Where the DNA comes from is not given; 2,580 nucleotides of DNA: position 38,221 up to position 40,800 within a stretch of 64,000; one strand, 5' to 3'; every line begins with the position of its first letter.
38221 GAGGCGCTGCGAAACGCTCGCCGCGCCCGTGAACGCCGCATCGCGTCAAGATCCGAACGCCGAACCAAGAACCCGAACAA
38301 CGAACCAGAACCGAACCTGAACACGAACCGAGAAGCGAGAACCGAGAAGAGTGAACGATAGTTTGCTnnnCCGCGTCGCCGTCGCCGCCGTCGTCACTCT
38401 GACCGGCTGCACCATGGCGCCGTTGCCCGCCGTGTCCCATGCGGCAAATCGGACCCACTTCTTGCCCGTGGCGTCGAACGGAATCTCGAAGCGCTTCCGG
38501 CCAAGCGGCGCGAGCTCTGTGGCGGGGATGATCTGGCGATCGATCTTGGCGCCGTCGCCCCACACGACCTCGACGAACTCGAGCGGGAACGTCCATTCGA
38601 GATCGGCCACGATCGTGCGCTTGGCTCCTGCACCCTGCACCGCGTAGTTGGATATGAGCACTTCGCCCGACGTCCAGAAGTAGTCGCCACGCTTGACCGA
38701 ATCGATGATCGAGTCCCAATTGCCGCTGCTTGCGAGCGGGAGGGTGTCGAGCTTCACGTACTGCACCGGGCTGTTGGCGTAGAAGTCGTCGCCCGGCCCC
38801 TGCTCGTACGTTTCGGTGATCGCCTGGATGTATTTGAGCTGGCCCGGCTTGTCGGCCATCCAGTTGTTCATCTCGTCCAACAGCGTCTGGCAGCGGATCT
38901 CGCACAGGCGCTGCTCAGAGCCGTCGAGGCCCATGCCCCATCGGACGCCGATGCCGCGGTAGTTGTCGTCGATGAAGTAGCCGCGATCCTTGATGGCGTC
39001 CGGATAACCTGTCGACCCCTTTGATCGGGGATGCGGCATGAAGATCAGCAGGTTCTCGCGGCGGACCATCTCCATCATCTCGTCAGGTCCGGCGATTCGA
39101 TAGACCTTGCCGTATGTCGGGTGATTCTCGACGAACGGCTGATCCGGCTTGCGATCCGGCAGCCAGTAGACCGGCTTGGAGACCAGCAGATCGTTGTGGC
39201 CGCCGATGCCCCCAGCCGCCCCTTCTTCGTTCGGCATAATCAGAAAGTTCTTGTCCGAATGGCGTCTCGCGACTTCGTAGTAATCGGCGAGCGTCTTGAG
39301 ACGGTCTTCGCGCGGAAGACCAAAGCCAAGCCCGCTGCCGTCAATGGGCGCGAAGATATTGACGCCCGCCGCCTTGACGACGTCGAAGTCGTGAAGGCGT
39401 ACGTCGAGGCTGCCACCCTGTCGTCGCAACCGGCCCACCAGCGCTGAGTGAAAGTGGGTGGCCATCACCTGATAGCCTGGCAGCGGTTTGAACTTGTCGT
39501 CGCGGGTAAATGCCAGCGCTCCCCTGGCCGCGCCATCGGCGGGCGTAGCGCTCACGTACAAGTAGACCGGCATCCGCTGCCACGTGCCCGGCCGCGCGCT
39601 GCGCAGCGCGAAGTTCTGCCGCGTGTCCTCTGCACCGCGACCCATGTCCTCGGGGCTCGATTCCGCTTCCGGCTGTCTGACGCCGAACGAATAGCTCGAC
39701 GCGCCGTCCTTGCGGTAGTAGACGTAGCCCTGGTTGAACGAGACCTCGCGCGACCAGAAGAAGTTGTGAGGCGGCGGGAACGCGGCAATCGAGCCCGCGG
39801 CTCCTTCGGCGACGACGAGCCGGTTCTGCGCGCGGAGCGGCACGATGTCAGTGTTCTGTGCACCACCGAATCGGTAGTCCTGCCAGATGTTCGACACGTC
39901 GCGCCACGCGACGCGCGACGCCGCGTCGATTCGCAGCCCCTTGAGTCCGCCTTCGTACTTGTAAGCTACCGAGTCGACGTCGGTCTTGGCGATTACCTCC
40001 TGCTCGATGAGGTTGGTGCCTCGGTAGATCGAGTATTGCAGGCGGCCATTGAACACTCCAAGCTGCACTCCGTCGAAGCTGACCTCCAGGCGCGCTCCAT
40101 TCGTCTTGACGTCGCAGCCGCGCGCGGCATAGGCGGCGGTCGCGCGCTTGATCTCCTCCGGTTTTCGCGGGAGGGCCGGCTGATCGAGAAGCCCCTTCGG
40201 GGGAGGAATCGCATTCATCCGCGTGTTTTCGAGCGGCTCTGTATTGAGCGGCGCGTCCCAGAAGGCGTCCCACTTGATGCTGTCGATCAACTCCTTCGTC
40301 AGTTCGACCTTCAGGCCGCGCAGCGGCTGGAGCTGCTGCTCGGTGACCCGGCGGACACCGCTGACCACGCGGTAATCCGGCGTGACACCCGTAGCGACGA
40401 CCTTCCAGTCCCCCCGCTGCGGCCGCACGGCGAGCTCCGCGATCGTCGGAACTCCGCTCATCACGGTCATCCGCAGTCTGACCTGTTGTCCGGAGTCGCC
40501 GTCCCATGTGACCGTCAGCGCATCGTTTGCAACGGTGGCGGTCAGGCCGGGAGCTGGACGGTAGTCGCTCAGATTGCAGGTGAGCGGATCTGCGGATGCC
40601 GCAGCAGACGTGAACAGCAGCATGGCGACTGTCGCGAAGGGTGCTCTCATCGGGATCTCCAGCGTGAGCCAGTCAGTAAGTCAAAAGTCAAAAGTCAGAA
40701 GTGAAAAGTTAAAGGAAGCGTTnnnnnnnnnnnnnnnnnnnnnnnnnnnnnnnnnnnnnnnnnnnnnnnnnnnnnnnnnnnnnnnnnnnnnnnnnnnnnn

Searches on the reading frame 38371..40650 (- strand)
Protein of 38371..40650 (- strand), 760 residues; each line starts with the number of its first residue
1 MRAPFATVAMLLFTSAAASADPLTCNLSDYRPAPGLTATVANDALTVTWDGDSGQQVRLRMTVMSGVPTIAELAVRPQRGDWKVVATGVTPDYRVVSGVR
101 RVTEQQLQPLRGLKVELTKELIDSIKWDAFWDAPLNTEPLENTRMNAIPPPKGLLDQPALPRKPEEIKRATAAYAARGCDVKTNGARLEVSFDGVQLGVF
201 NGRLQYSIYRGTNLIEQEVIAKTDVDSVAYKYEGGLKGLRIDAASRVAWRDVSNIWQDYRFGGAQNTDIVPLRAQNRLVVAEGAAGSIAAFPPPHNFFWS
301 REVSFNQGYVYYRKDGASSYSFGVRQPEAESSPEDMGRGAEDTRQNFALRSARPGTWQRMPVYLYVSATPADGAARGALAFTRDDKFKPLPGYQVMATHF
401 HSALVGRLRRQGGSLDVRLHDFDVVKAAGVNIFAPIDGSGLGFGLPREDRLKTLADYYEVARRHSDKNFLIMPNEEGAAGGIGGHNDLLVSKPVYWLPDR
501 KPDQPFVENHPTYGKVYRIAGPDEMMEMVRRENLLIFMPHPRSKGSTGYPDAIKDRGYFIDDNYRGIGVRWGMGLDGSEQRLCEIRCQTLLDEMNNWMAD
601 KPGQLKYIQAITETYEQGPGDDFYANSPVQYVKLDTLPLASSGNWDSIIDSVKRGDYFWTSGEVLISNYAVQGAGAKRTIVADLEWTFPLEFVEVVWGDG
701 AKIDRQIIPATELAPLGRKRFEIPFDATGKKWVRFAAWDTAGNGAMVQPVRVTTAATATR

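Call 38: find_homologous_proteins(query=window:38371-40650:-, max_evalue=1e-50)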
Query window:38371-40650:- (760 aa): 2130 proteins with E <= 1e-50 among 8000 candidates; the best 120 are listed.
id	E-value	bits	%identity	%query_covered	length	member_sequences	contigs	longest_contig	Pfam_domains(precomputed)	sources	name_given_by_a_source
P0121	0.0e+0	1744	99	100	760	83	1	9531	-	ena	-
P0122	0.0e+0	1521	85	100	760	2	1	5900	-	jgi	jgi:hypothetical protein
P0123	0.0e+0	1504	82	100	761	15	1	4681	-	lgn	-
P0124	0.0e+0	1485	83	99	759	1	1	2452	-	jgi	jgi:hypothetical protein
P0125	0.0e+0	1465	82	99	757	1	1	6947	-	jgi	jgi:hypothetical protein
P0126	0.0e+0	1461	81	100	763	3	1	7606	-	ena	-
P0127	0.0e+0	1450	81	99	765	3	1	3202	-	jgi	jgi:hypothetical protein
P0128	0.0e+0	1446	81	100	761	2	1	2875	-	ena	-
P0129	0.0e+0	1443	90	69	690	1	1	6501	-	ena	-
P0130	0.0e+0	1408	78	100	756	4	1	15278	-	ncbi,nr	ncbi:MAG: hypothetical protein HYU37_07035 [Acidobacteria bacterium]|nr:hypothetical protein [Acidob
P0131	0.0e+0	1407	79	100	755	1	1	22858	-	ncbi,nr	ncbi:MAG: hypothetical protein HYY76_06615 [Acidobacteria bacterium]|nr:hypothetical protein [Acidob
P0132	0.0e+0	1406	79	99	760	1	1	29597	-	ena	-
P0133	0.0e+0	1406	83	94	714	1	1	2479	-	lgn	-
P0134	0.0e+0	1403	78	99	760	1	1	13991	-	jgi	-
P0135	0.0e+0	1403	78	100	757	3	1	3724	-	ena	-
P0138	0.0e+0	1391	78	99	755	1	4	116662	-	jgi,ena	jgi:hypothetical protein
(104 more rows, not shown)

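Call 39: find_encoding_contigs(protein=P0121, flank=10000, max_places=10)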
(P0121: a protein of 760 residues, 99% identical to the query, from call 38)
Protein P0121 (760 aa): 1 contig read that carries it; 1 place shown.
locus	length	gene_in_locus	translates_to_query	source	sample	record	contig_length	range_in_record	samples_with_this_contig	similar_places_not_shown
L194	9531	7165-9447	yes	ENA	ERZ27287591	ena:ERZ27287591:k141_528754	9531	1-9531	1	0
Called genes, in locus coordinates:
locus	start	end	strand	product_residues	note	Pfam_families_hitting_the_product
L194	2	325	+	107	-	?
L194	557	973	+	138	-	PF19649:DUF6152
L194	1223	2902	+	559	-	PF14312:FG-GAP_2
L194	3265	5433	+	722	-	PF13620:CarboxypepD_reg (weak)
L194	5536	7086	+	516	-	PF07519:Tannase, PF00326:Peptidase_S9 (faint)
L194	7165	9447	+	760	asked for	-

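Call 40: find_encoding_contigs(protein=P0122, flank=10000, max_places=4)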
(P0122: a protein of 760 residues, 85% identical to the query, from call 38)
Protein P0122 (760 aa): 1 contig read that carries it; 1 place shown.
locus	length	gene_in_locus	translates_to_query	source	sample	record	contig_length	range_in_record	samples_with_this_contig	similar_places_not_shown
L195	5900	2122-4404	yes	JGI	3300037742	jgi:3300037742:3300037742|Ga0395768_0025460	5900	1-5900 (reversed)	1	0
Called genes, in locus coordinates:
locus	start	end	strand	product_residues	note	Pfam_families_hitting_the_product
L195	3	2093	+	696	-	?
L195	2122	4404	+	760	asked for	-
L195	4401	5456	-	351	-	PF00753:Lactamase_B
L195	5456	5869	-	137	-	PF00034:Cytochrom_C (weak), PF13442:Cytochrome_CBB3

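Call 41: find_encoding_contigs(protein=P0132, flank=10000, max_places=4)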
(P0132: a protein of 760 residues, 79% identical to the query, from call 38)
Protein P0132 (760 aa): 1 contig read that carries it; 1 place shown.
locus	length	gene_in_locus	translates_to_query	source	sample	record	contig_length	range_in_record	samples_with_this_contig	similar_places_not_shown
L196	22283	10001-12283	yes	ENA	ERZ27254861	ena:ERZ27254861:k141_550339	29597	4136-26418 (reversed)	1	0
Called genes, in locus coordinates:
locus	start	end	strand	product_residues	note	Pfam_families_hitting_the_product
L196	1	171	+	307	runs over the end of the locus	PF00753:Lactamase_B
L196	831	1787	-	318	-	PF13442:Cytochrome_CBB3 (faint), PF00034:Cytochrom_C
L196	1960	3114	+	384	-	PF02276:CytoC_RC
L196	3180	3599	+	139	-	PF19649:DUF6152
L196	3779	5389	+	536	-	PF14312:FG-GAP_2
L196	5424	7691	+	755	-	PF06452:CBM9_1, PF19313:DUF5916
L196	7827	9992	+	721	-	PF13620:CarboxypepD_reg (faint)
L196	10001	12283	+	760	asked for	-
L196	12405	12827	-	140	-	PF00034:Cytochrom_C, PF13442:Cytochrome_CBB3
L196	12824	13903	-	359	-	PF00561:Abhydrolase_1, PF12697:Abhydrolase_6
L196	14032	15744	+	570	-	PF13620:CarboxypepD_reg, PF08450:SGL (faint), PF21959:DUF6923 (faint), PF24684:Vgb_lyase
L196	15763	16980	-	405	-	PF00070:Pyr_redox (faint), PF01266:DAO (faint), PF01494:FAD_binding_3, PF03486:HI0933_like (faint), PF07992:Pyr_redox_2 (faint)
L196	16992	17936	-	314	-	PF00126:HTH_1, PF03466:LysR_substrate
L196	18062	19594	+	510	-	PF12797:Fer4_2 (faint), PF12837:Fer4_6 (faint), PF13237:Fer4_10 (faint), PF13247:Fer4_11, PF13187:Fer4_9 (weak), PF00037:Fer4 (weak), PF12838:Fer4_7 (weak), PF03916:NrfD, +2 more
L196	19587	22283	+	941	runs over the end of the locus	PF04879:Molybdop_Fe4S4, PF00384:Molybdopterin, PF01568:Molydop_binding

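Call 47: find_encoding_contigs(protein=P0126, flank=10000, max_places=3)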
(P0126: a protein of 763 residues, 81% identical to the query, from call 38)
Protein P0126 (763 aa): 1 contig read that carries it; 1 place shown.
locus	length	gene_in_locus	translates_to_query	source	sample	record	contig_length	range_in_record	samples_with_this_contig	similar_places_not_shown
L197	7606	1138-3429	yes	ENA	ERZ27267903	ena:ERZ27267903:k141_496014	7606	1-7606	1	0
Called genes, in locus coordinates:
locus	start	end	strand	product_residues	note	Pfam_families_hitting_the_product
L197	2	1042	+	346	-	?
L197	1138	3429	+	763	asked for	-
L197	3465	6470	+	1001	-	PF13620:CarboxypepD_reg, PF13715:CarbopepD_reg_2, PF17210:SdrD_B (faint), PF25020:TTR_TEN1-4 (faint), PF25183:OMP_b-brl_4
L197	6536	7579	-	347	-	PF00753:Lactamase_B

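Call 48: find_encoding_contigs(protein=P0131, flank=10000, max_places=3)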
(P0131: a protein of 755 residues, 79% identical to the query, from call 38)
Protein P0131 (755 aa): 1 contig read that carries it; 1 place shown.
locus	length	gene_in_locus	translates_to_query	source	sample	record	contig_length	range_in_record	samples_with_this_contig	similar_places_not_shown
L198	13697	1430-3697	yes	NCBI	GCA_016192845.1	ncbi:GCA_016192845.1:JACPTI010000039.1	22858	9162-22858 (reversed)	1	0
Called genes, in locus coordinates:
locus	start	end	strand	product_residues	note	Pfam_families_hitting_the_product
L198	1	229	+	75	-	?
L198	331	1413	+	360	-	-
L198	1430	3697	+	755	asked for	-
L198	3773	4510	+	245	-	PF19583:ODP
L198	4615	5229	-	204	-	PF00753:Lactamase_B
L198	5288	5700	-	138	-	-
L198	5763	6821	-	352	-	PF00561:Abhydrolase_1, PF12697:Abhydrolase_6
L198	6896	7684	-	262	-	PF12844:HTH_19 (weak), PF13413:HTH_25, PF13464:RodZ_C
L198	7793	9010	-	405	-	PF00070:Pyr_redox (faint), PF01266:DAO (faint), PF01494:FAD_binding_3, PF03486:HI0933_like (faint), PF07992:Pyr_redox_2 (faint), PF12831:FAD_oxidored (faint)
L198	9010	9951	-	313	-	PF00126:HTH_1, PF03466:LysR_substrate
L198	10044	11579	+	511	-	PF12797:Fer4_2 (faint), PF12837:Fer4_6 (faint), PF12838:Fer4_7 (weak), PF13247:Fer4_11, PF13187:Fer4_9 (weak), PF00037:Fer4 (weak), PF12838:Fer4_7 (weak), PF03916:NrfD, +3 more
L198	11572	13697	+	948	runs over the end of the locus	PF04879:Molybdop_Fe4S4, PF00384:Molybdopterin, PF01568:Molydop_binding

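Call 49: find_encoding_contigs(protein=P0138, flank=10000, max_places=4)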
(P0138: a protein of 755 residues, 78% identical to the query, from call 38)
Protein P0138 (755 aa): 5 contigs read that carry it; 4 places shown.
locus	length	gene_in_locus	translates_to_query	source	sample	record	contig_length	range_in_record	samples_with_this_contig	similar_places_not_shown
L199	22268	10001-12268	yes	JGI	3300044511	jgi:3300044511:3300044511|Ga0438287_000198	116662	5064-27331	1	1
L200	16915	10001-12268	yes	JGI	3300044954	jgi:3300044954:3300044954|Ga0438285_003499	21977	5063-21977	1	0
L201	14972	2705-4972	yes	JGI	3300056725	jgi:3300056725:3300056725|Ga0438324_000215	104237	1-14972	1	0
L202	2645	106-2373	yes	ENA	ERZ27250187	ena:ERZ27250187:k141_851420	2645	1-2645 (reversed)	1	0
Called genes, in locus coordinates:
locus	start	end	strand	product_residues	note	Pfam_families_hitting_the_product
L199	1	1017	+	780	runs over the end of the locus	PF20256:MoCoBD_2, PF02738:MoCoBD_1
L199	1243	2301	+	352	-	-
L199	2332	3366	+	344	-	-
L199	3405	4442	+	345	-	-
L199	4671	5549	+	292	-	-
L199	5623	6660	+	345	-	-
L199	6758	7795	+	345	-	-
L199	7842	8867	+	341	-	-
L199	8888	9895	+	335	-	-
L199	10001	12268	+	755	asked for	-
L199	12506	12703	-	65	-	PF01381:HTH_3 (weak)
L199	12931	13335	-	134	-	PF02661:Fic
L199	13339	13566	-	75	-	PF04014:MazE_antitoxin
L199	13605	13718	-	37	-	-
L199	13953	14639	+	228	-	-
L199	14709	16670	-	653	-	PF00753:Lactamase_B, PF04199:Cyclase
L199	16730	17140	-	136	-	PF00034:Cytochrom_C (weak), PF13442:Cytochrome_CBB3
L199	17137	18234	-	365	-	PF00561:Abhydrolase_1, PF12697:Abhydrolase_6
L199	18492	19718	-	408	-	PF00070:Pyr_redox (faint), PF01494:FAD_binding_3, PF07992:Pyr_redox_2 (faint)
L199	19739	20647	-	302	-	PF00126:HTH_1, PF03466:LysR_substrate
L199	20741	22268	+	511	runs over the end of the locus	PF12797:Fer4_2 (faint), PF12837:Fer4_6 (faint), PF13237:Fer4_10 (faint), PF13484:Fer4_16 (faint), PF13247:Fer4_11, PF00037:Fer4 (weak), PF12838:Fer4_7 (weak), PF03916:NrfD, +1 more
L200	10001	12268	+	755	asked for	-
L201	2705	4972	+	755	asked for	-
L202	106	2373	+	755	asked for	-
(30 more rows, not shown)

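Call 109: search_protein_families(library=pfam, proteins=[window:38371-40650:-], max_evalue=0.00001)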
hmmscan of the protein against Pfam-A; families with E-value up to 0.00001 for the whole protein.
window:38371-40650:- (760 aa): 0 families
